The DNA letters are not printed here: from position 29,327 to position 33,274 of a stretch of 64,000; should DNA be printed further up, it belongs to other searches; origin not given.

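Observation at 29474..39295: Tandemly duplicated three-gene cell-surface module built around giant proteins of unassignable family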

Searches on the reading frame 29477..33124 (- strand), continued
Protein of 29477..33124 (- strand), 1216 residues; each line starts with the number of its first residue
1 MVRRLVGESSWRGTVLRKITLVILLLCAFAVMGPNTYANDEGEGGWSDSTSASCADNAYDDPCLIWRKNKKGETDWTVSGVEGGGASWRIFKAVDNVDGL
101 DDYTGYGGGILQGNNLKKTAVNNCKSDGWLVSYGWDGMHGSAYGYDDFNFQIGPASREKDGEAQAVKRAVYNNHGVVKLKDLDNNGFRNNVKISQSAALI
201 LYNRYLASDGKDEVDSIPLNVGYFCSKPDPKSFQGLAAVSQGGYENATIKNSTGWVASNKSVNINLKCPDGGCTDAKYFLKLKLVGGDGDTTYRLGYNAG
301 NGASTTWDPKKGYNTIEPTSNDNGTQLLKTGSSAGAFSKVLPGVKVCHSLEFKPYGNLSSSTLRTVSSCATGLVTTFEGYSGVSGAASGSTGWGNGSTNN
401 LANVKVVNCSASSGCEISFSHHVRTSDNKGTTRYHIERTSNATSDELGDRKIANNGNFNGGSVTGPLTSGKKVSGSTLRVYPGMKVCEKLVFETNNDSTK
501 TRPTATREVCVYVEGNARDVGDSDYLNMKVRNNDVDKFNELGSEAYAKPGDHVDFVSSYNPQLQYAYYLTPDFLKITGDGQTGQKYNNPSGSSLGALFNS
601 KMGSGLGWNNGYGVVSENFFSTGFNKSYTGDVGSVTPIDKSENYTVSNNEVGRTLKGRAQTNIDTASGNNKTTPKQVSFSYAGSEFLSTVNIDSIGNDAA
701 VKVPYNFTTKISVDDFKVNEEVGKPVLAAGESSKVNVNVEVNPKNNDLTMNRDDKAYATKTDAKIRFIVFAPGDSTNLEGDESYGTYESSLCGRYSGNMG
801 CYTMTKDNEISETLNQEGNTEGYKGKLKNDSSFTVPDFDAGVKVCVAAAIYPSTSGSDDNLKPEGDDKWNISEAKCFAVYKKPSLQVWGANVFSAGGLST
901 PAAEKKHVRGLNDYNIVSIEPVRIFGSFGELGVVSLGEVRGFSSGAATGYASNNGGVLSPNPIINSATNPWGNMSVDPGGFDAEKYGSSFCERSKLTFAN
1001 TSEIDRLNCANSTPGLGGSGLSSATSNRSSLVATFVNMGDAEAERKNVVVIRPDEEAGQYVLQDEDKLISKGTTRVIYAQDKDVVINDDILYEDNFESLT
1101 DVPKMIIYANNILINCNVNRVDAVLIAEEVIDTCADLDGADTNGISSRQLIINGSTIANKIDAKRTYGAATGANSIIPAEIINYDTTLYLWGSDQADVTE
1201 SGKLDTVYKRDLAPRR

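Call 100: search_protein_families(library=pfam, alignment_id=A1, max_evalue=1)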
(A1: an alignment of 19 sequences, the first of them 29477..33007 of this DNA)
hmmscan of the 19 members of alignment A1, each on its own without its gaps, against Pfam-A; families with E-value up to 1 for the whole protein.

A. member 1, window:29477-33007:- (1177 aa): 0 families

B. families by the number of members that match (of 19 scanned): 11 families
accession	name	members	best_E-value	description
PF18998.6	Flg_new_2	3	6.2e-06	Divergent InlB B-repeat domain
PF09479.16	Flg_new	2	0.00042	Listeria-Bacteroides repeat domain (List_Bact_rpt)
PF14200.12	RicinB_lectin_2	1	4.5e-24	Ricin-type beta-trefoil lectin domain-like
PF00652.28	Ricin_B_lectin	1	1.4e-08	Ricin-type beta-trefoil lectin domain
PF16850.11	Inhibitor_I66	1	0.028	Peptidase inhibitor I66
PF24165.1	TMP_C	1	0.092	Tape measure protein C-terminal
PF18981.6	InlK_D3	1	0.095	Internalin K domain (D3/D4)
PF00339.34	Arrestin_N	1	0.095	Arrestin (or S-antigen), N-terminal domain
PF11193.13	DUF2812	1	0.11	Protein of unknown function (DUF2812)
PF21385.2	ACCA_BT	1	0.12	Acetyl-CoA carboxylase, BT domain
PF16323.11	DUF4959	1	0.63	Domain of unknown function (DUF4959)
